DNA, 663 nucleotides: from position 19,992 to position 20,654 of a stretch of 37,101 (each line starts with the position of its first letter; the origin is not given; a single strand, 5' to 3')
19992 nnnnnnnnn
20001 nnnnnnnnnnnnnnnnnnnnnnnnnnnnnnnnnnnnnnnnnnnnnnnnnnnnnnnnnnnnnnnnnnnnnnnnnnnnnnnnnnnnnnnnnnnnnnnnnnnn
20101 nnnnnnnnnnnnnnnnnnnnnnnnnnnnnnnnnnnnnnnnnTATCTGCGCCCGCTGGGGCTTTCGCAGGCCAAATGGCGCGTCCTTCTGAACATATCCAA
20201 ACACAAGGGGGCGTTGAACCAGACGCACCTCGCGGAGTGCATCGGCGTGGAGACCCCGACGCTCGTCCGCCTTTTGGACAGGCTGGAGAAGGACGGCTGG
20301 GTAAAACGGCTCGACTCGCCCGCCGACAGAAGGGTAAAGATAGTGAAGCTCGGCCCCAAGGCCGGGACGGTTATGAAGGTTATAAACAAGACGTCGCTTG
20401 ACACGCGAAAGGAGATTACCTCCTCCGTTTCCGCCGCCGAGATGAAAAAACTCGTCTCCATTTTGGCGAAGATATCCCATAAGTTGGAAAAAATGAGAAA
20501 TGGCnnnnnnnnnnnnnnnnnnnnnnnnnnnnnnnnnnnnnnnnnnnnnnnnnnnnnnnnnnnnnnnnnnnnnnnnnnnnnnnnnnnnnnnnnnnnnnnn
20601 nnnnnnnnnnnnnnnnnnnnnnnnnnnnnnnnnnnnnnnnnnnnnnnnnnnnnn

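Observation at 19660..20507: Repeat-rich 550-bp intergenic region ending in a 5'-truncated marR in front of the RND efflux operon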

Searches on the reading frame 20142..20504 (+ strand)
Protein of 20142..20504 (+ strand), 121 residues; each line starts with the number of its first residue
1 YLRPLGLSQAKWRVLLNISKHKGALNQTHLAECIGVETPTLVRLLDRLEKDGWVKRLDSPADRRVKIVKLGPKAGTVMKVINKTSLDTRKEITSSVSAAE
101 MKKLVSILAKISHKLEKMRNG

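Call 9: search_protein_families(library=pfam, proteins=[window:20142-20504:+], max_evalue=0.01)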
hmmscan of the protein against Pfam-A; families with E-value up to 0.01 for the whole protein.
seq(121 aa): 13 families
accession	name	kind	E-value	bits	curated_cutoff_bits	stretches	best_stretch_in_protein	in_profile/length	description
PF01047.28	MarR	-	4.5e-16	58.9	24.6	1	7-65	1-58/59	MarR family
PF12802.13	MarR_2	-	7.3e-16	58.5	27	1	5-64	1-60/61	MarR family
PF13545.12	HTH_Crp_2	-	1.1e-05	25.7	27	1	24-56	22-55/70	Crp-like helix-turn-helix domain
PF01978.25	TrmB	-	6.9e-05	23.1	25.6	1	2-60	1-58/68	Sugar-specific transcriptional regulator TrmB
PF13463.12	HTH_27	-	0.00021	22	22.2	1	11-74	5-68/68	Winged helix DNA-binding domain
PF01325.25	Fe_dep_repress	-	0.00022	21.8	26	1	13-55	11-53/60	Iron dependent repressor, N-terminal DNA binding domain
PF25213.1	HVO_A0261_N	-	0.00023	21.4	35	1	8-58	10-58/86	HVO_A0261 N-terminal domain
PF22381.2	Staph_reg_Sar_Rot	-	0.00031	21.2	27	1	6-74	11-78/85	Transcriptional regulator SarA/Rot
PF09339.16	HTH_IclR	-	0.00067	19.8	22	1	14-56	8-50/52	IclR helix-turn-helix domain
PF02082.26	Rrf2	-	0.00092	19.8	30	1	13-55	10-54/132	Iron-dependent Transcriptional regulator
PF24034.1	DUF7343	-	0.0032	17.7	27.6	0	11-57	5-51/62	Domain of unknown function (DUF7343)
PF00392.27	GntR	-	0.0047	17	27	1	24-57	23-57/64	Bacterial regulatory proteins, gntR family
PF13412.12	HTH_24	-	0.0061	16.5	21.9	0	11-55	5-48/48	Winged helix-turn-helix DNA-binding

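Call 11: find_homologous_proteins(query=window:20142-20504:+, max_evalue=0.00001)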
Query seq(121 aa) (121 aa): 108 proteins with E <= 0.00001 among 207 candidates.
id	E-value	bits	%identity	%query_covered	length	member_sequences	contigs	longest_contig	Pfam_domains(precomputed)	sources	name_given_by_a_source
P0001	4.1e-69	248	99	99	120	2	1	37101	PF01047.29,PF12802.14,PF13545.13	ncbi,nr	ncbi:MAG: MarR family transcriptional regulator [Nitrospinae bacterium]|nr:MarR family transcription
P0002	7.8e-35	138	59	98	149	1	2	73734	PF01047.29,PF12802.14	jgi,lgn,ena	jgi:MarR family transcriptional regulator for hemolysin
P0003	6.6e-34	135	58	98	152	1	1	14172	PF01047.29,PF13412.13,PF13463.13,PF09339.17,PF12802.14,PF13545.13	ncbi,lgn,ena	-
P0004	9.4e-24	102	47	97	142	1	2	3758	PF01047.29,PF13463.13,PF09339.17,PF12802.14,PF25213.2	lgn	-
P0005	2.8e-23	100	45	97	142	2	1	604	PF01047.29,PF13463.13,PF09339.17,PF12802.14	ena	-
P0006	9.6e-23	99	44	97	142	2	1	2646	PF01047.29,PF09339.17,PF12802.14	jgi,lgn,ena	-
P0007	1.7e-22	98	45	97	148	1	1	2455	PF01047.29,PF12802.14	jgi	jgi:MarR family transcriptional regulator for hemolysin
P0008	2.5e-22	97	46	97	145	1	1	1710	PF01047.29,PF13463.13,PF12802.14,PF25213.2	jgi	jgi:MarR family transcriptional regulator for hemolysin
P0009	3.7e-22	97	44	97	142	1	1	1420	PF01047.29,PF13463.13,PF12802.14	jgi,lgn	-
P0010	4.0e-22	97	45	97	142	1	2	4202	PF01047.29,PF13412.13,PF13463.13,PF09339.17,PF12802.14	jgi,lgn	-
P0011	4.0e-22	97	47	96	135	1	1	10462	PF01047.29,PF13463.13,PF12802.14,PF22381.3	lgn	-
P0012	7.2e-22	96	46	93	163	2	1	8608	PF01047.29,PF13463.13,PF09339.17,PF12802.14,PF13545.13,PF25213.2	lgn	-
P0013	7.9e-22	96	44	98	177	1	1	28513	PF01047.29,PF13463.13,PF12802.14,PF13545.13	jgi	jgi:Transcriptional regulators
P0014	1.3e-21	95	48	97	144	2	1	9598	PF01047.29,PF13463.13,PF12802.14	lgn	-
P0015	1.9e-21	94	44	97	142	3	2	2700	PF01047.29,PF13412.13,PF13463.13,PF12802.14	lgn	-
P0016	3.9e-21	93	45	97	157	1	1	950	PF01047.29,PF12802.14,PF22381.3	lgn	-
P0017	4.0e-21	93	46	96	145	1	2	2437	PF01047.29,PF13463.13,PF12802.14,PF25213.2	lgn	-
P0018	4.1e-21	93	44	98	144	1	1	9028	PF01047.29,PF13463.13,PF12802.14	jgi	-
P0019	4.6e-21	93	44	97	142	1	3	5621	PF01047.29,PF13463.13,PF12802.14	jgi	jgi:MarR family transcriptional regulator for hemolysin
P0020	2.0e-20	91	42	92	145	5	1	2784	PF01047.29,PF12802.14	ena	-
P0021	2.1e-20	91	45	97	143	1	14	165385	PF01047.29,PF13463.13,PF12802.14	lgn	-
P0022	3.0e-20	91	45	91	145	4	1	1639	PF01047.29,PF13463.13,PF09339.17,PF12802.14,PF25213.2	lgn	-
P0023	7.5e-20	89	44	97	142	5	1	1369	PF01047.29,PF13463.13,PF12802.14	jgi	jgi:MarR family transcriptional regulator for hemolysin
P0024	1.5e-19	88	46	97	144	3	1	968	PF01047.29,PF12802.14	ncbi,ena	-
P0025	2.3e-19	88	42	97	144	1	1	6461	PF01047.29,PF12802.14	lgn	-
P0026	2.3e-19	88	42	97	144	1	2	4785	PF01047.29,PF12802.14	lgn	-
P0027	6.9e-19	86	42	97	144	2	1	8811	PF01047.29,PF12802.14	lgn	-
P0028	6.9e-19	86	45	91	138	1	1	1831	PF01047.29,PF09339.17,PF12802.14,PF13545.13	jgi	jgi:MarR family transcriptional regulator for hemolysin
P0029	8.7e-19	86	42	96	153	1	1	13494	PF01047.29,PF13463.13,PF12802.14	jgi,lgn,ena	-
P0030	1.2e-18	85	42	97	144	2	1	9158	PF01047.29,PF12802.14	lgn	-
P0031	1.9e-18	85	42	97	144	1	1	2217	PF01047.29,PF12802.14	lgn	-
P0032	1.2e-17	82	44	94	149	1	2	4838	PF01047.29,PF13412.13,PF13463.13,PF12802.14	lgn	-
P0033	2.0e-17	81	43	94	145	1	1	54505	PF01047.29,PF13412.13,PF12802.14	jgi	-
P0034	2.2e-17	81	48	92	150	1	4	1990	PF01047.29,PF13412.13,PF13463.13,PF09339.17,PF12802.14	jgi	jgi:MarR family transcriptional regulator for hemolysin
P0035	2.2e-17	81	48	92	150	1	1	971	PF01047.29,PF13412.13,PF13463.13,PF09339.17,PF12802.14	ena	-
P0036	2.2e-17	81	44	94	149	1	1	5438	PF01047.29,PF13463.13,PF09339.17,PF12802.14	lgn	-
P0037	2.2e-17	81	43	94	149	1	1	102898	PF01047.29,PF13412.13,PF12802.14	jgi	-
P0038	2.2e-17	81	43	94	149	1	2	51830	PF01047.29,PF13412.13,PF12802.14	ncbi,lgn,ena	-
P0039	3.5e-17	81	40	94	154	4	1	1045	PF01047.29,PF13412.13,PF12802.14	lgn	-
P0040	5.2e-17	80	47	92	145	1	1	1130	PF01047.29,PF13412.13,PF13463.13,PF09339.17,PF12802.14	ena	-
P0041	5.6e-17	80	47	92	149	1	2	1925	PF01047.29,PF13412.13,PF13463.13,PF09339.17,PF12802.14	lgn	-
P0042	5.7e-17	80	47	92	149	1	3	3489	PF01047.29,PF13412.13,PF13463.13,PF09339.17,PF12802.14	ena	-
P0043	5.8e-17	80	47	92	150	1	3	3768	PF01047.29,PF13412.13,PF13463.13,PF09339.17,PF12802.14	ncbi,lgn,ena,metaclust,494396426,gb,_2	metaclust:\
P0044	9.5e-17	79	42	94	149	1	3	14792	PF01047.29,PF13412.13,PF13463.13,PF09339.17,PF12802.14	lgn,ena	-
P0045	9.8e-17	79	42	94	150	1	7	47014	PF01047.29,PF13412.13,PF13463.13,PF09339.17,PF12802.14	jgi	-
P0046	9.8e-17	79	42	94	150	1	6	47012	PF01047.29,PF13412.13,PF13463.13,PF09339.17,PF12802.14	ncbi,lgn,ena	-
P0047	2.1e-16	78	42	94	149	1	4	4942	PF01047.29,PF13463.13,PF09339.17,PF12802.14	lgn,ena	-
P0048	2.2e-16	78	40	96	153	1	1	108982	PF01047.29,PF13463.13,PF12802.14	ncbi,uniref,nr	ncbi:MarR family winged helix-turn-helix transcriptional regulator [Fundidesulfovibrio soli]|uniref:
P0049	3.7e-16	77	42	93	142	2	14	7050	PF01047.29,PF13463.13,PF12802.14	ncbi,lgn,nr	ncbi:MAG: MarR family transcriptional regulator [Proteobacteria bacterium]|nr:MarR family transcript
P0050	4.1e-16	77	43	93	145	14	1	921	PF01047.29,PF12802.14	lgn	-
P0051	8.0e-16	76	39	96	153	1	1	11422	PF01047.29,PF13463.13,PF12802.14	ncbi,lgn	ncbi:MAG: MarR family winged helix-turn-helix transcriptional regulator [Acidobacteriota bacterium]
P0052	8.1e-16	76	40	94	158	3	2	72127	PF01047.29,PF09339.17,PF12802.14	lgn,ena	-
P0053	1.1e-15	76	44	94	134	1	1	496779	PF01047.29,PF13412.13,PF13463.13,PF09339.17,PF12802.14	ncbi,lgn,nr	ncbi:MAG: MarR family transcriptional regulator [Rhodocyclales bacterium GT-UBC]|nr:MAG: MarR family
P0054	2.1e-15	75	41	91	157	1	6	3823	PF01047.29,PF13463.13,PF01978.26,PF09339.17,PF12802.14,PF25213.2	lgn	-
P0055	6.4e-15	73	37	96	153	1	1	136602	PF01047.29,PF13463.13,PF12802.14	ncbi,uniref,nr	ncbi:MarR family winged helix-turn-helix transcriptional regulator [Fundidesulfovibrio agrisoli]|uni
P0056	2.9e-14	71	41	93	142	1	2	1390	PF01047.29,PF13463.13,PF12802.14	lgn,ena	-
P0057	1.3e-10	60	37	93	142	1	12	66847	PF01047.29,PF13463.13,PF12802.14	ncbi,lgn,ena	-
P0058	3.1e-10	58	35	93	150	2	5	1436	PF01047.29,PF13463.13,PF12802.14,PF13545.13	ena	-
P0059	1.8e-8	53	38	82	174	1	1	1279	PF01047.29,PF13463.13,PF12802.14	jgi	jgi:DNA-binding MarR family transcriptional regulator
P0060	5.1e-8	51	34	94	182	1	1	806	PF01047.29,PF12802.14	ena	-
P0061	5.2e-8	51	47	62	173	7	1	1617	PF01047.29,PF13463.13,PF12802.14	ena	-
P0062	9.9e-8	50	45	62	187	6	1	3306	PF01047.29,PF13463.13,PF12802.14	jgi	jgi:DNA-binding MarR family transcriptional regulator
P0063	1.0e-7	50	49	58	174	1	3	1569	PF01047.29,PF13463.13,PF12802.14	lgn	-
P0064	1.0e-7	50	49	58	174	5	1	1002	PF01047.29,PF13412.13,PF13463.13,PF12802.14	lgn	-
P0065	1.9e-7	49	45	62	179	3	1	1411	PF01047.29,PF13463.13,PF12802.14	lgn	-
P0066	2.2e-7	49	45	64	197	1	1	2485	PF01047.29,PF13463.13,PF12802.14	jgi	jgi:DNA-binding MarR family transcriptional regulator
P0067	2.7e-7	49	46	58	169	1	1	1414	PF01047.29,PF13463.13,PF12802.14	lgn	-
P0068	2.9e-7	49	45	62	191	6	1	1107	PF01047.29,PF13463.13,PF12802.14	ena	-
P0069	3.0e-7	49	47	64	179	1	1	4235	PF01047.29,PF12802.14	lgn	-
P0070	4.3e-7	48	42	64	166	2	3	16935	PF01047.29,PF13412.13,PF13463.13,PF12802.14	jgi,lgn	jgi:DNA-binding MarR family transcriptional regulator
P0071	5.3e-7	48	36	88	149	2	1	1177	PF01047.29,PF13412.13,PF13463.13,PF12802.14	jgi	-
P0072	5.3e-7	48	47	58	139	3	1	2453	PF01047.29,PF13412.13,PF13463.13,PF12802.14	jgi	jgi:DNA-binding MarR family transcriptional regulator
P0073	7.4e-7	47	45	64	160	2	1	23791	PF01047.29,PF13412.13,PF13463.13,PF12802.14,PF13545.13,PF25213.2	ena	-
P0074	8.2e-7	47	34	84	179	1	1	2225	PF01047.29,PF13463.13,PF12802.14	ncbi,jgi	jgi:DNA-binding MarR family transcriptional regulator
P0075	1.1e-6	47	35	88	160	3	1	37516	PF01047.29,PF13463.13,PF12802.14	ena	-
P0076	1.3e-6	47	44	64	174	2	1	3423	PF01047.29,PF13412.13,PF13463.13,PF12802.14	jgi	jgi:DNA-binding MarR family transcriptional regulator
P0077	1.4e-6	47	32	93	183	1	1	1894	PF01047.29,PF13463.13,PF12802.14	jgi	-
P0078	1.4e-6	46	44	64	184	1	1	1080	PF01047.29,PF13463.13,PF12802.14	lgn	-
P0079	1.6e-6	46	38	87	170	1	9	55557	PF01047.29,PF13412.13,PF12802.14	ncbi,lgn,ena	-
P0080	1.9e-6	46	34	84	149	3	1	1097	PF01047.29,PF13463.13,PF12802.14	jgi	-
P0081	2.0e-6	46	44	64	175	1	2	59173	PF01047.29,PF13463.13,PF12802.14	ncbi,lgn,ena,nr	ncbi:MAG: MarR family transcriptional regulator [Xanthobacteraceae bacterium]|nr:MarR family transcr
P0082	2.0e-6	46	44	64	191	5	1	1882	PF01047.29,PF13463.13,PF12802.14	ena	-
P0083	2.2e-6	46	43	62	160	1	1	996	PF01047.29,PF13412.13,PF13463.13,PF12802.14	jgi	jgi:DNA-binding MarR family transcriptional regulator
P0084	2.2e-6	46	42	64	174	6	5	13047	PF01047.29,PF13463.13,PF12802.14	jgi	jgi:DNA-binding MarR family transcriptional regulator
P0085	2.2e-6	46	45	60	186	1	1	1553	PF01047.29,PF13412.13,PF13463.13,PF12802.14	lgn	-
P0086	2.3e-6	46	44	62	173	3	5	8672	PF01047.29,PF13412.13,PF13463.13,PF12802.14,PF13545.13,PF25213.2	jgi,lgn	jgi:DNA-binding MarR family transcriptional regulator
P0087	2.7e-6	46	44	60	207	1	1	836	PF01047.29,PF13463.13,PF12802.14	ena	-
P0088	2.9e-6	45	44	64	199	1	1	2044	PF01047.29,PF13463.13,PF12802.14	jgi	jgi:DNA-binding MarR family transcriptional regulator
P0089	3.1e-6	45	42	67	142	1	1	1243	PF01047.29,PF13463.13,PF12802.14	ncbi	-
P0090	3.4e-6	45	44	64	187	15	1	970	PF01047.29,PF13463.13,PF12802.14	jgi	jgi:DNA-binding MarR family transcriptional regulator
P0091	3.5e-6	45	42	64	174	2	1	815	PF01047.29,PF13463.13,PF12802.14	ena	-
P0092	3.6e-6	45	44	62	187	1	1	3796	PF01047.29,PF13463.13,PF12802.14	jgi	jgi:DNA-binding MarR family transcriptional regulator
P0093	3.8e-6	45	42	64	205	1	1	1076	PF01047.29,PF13463.13,PF12802.14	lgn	-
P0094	3.8e-6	45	45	60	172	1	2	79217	PF01047.29,PF13463.13,PF12802.14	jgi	jgi:DNA-binding MarR family transcriptional regulator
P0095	4.4e-6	45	44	64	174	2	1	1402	PF01047.29,PF13463.13,PF12802.14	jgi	jgi:DNA-binding MarR family transcriptional regulator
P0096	4.5e-6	45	32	85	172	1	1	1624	PF01047.29,PF13412.13,PF13463.13,PF12802.14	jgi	jgi:DNA-binding MarR family transcriptional regulator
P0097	4.7e-6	45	42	60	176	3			PF01047.29,PF13463.13,PF12802.14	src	-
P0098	5.1e-6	45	44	58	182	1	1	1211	PF01047.29,PF13463.13,PF12802.14,PF13545.13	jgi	jgi:DNA-binding MarR family transcriptional regulator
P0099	5.4e-6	45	41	64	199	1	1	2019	PF01047.29,PF13463.13,PF12802.14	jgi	jgi:DNA-binding MarR family transcriptional regulator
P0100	5.9e-6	45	43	58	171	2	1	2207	PF01047.29,PF13463.13,PF12802.14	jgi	jgi:DNA-binding MarR family transcriptional regulator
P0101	6.0e-6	44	34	83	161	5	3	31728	PF01047.29,PF12802.14,PF21863.3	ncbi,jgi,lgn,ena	jgi:DNA-binding MarR family transcriptional regulator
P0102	6.0e-6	44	44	58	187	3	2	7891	PF01047.29,PF12802.14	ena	-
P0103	6.3e-6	44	44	64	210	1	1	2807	PF01047.29,PF13463.13,PF12802.14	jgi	jgi:DNA-binding MarR family transcriptional regulator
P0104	7.1e-6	44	35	91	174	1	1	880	PF01047.29,PF13463.13,PF12802.14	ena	-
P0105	7.4e-6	44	34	88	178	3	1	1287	PF01047.29,PF13463.13,PF12802.14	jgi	jgi:DNA-binding MarR family transcriptional regulator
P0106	7.5e-6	44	35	75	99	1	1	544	PF01047.29,PF13463.13,PF12802.14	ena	-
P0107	7.9e-6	44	46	58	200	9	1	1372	PF01047.29,PF13463.13,PF12802.14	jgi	-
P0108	8.4e-6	44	33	92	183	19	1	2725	PF01047.29,PF13412.13,PF09339.17,PF12802.14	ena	-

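Call 14: find_encoding_contigs(protein=P0002, flank=6000, max_places=3)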
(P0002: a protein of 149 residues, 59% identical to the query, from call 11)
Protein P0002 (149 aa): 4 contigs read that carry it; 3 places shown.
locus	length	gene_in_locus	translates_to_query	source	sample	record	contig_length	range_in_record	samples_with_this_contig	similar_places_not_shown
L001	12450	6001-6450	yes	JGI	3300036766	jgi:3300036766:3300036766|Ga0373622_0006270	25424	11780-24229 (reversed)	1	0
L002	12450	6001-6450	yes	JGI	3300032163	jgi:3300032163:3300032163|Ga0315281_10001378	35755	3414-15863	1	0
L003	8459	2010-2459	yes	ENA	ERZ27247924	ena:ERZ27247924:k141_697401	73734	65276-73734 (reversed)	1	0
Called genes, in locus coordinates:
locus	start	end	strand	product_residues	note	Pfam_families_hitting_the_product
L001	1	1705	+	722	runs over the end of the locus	PF01627:Hpt, PF02895:H-kinase_dim (weak), PF02518:HATPase_c, PF01584:CheW, PF00072:Response_reg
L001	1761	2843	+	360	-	PF00072:Response_reg, PF01339:CheB_methylest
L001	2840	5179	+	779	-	PF00072:Response_reg, PF01590:GAF, PF13185:GAF_2, PF00989:PAS, PF13426:PAS_9, PF00512:HisKA, PF02518:HATPase_c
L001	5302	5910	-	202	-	PF01726:LexA_DNA_bind, PF00717:Peptidase_S24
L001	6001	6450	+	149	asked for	PF01047:MarR, PF12802:MarR_2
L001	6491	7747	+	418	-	PF02321:OEP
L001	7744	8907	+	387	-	PF00364:Biotin_lipoyl (faint), PF25917:BSH_RND, PF25973:BSH_CzcB (faint), PF25876:HH_MFP_RND, PF25944:Beta-barrel_RND, PF25967:RND-MFP_C, PF25989:YknX_C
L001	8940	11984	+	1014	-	PF00873:ACR_tran, PF03176:MMPL (faint), PF02355:SecD_SecF_C (weak)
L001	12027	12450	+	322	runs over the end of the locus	PF03255:ACCA, PF01039:Carboxyl_trans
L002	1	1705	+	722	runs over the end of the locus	PF01627:Hpt, PF02895:H-kinase_dim (weak), PF02518:HATPase_c, PF01584:CheW, PF00072:Response_reg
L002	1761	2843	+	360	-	PF00072:Response_reg, PF01339:CheB_methylest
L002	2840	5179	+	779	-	PF00072:Response_reg, PF01590:GAF, PF13185:GAF_2, PF00989:PAS, PF13426:PAS_9, PF00512:HisKA, PF02518:HATPase_c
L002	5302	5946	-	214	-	PF01726:LexA_DNA_bind, PF00717:Peptidase_S24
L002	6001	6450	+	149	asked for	PF01047:MarR, PF12802:MarR_2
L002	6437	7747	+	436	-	PF02321:OEP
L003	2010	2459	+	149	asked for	PF01047:MarR, PF12802:MarR_2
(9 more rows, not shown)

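Call 15: find_encoding_contigs(protein=P0003, flank=6000, max_places=3)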
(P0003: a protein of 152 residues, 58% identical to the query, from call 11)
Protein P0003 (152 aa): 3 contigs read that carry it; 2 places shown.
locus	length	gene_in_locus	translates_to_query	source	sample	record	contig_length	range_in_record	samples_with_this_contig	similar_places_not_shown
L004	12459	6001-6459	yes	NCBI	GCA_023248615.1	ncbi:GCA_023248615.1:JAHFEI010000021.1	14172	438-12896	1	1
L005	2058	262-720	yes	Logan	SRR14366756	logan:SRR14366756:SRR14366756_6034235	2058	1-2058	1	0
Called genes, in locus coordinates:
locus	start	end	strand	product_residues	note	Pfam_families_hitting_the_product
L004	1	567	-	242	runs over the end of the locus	PF00398:RrnaAD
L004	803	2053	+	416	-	PF11871:DUF3391, PF13487:HD_5, PF01966:HD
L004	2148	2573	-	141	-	PF01814:Hemerythrin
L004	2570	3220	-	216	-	PF07022:Phage_CI_repr, PF12844:HTH_19 (faint), PF01381:HTH_3 (faint)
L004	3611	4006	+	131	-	-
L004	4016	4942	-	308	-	PF03975:CheD, PF00072:Response_reg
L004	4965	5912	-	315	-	PF02518:HATPase_c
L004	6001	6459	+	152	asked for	PF01047:MarR, PF12802:MarR_2, PF13412:HTH_24 (faint), PF13463:HTH_27 (weak), PF09339:HTH_IclR (weak), PF13545:HTH_Crp_2 (weak)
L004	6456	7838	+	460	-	PF02321:OEP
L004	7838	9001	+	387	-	PF25917:BSH_RND, PF25973:BSH_CzcB (weak), PF25984:BSH_YknX (faint), PF25876:HH_MFP_RND, PF25944:Beta-barrel_RND, PF25967:RND-MFP_C, PF25989:YknX_C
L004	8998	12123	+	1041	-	-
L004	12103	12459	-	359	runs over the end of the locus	PF13091:PLDc_2, PF00614:PLDc (faint), PF13091:PLDc_2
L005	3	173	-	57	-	?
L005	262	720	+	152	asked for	PF01047:MarR, PF12802:MarR_2, PF13412:HTH_24 (faint), PF13463:HTH_27 (weak), PF09339:HTH_IclR (weak), PF13545:HTH_Crp_2 (weak)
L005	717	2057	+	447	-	?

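Call 43: list_cluster_members(proteins=[P0001])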
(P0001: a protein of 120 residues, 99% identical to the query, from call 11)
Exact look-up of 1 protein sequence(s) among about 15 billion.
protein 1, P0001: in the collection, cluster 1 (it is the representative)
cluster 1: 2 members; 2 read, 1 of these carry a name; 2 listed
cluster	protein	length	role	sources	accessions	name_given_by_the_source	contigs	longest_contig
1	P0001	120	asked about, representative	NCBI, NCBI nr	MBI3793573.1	MAG: MarR family transcriptional regulator [Nitrospinae bacterium] | MarR family transcriptional regulator [Nitrospinota bacterium]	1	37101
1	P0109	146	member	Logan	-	-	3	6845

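Call 45: find_encoding_contigs(protein=P0109, flank=8000, max_places=6)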
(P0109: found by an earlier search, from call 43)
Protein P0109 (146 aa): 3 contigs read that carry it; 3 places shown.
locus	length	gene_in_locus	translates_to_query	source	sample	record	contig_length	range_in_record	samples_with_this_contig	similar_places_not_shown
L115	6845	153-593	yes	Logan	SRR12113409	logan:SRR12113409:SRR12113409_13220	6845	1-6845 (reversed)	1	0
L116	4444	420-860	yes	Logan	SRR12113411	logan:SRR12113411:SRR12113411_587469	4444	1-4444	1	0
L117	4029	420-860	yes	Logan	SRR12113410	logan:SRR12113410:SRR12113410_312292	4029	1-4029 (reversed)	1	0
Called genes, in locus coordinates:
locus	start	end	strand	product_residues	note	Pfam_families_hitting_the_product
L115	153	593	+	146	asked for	PF01047:MarR, PF12802:MarR_2, PF13545:HTH_Crp_2 (faint)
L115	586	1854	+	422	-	PF02321:OEP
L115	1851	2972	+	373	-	PF25917:BSH_RND, PF25973:BSH_CzcB (weak), PF25876:HH_MFP_RND, PF25944:Beta-barrel_RND, PF25967:RND-MFP_C, PF25989:YknX_C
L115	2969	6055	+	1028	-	PF00873:ACR_tran, PF02355:SecD_SecF_C (faint)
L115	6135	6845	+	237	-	?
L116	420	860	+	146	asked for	PF01047:MarR, PF12802:MarR_2, PF13545:HTH_Crp_2 (faint)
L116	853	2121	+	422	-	PF02321:OEP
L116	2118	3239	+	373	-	PF25917:BSH_RND, PF25973:BSH_CzcB (weak), PF25876:HH_MFP_RND, PF25944:Beta-barrel_RND, PF25967:RND-MFP_C, PF25989:YknX_C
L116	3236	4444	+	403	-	?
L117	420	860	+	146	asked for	PF01047:MarR, PF12802:MarR_2, PF13545:HTH_Crp_2 (faint)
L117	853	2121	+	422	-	PF02321:OEP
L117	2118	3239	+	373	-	PF25917:BSH_RND, PF25973:BSH_CzcB (weak), PF25876:HH_MFP_RND, PF25944:Beta-barrel_RND, PF25967:RND-MFP_C, PF25989:YknX_C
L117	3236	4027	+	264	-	?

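Call 48: find_encoding_contigs(protein=window:20214-20504:+, flank=3000, max_places=10)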
Protein seq(97 aa) (97 aa): no gene with exactly this product is on record in the collection.

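Call 49: find_encoding_contigs(protein=P0001, flank=1000, max_places=10)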
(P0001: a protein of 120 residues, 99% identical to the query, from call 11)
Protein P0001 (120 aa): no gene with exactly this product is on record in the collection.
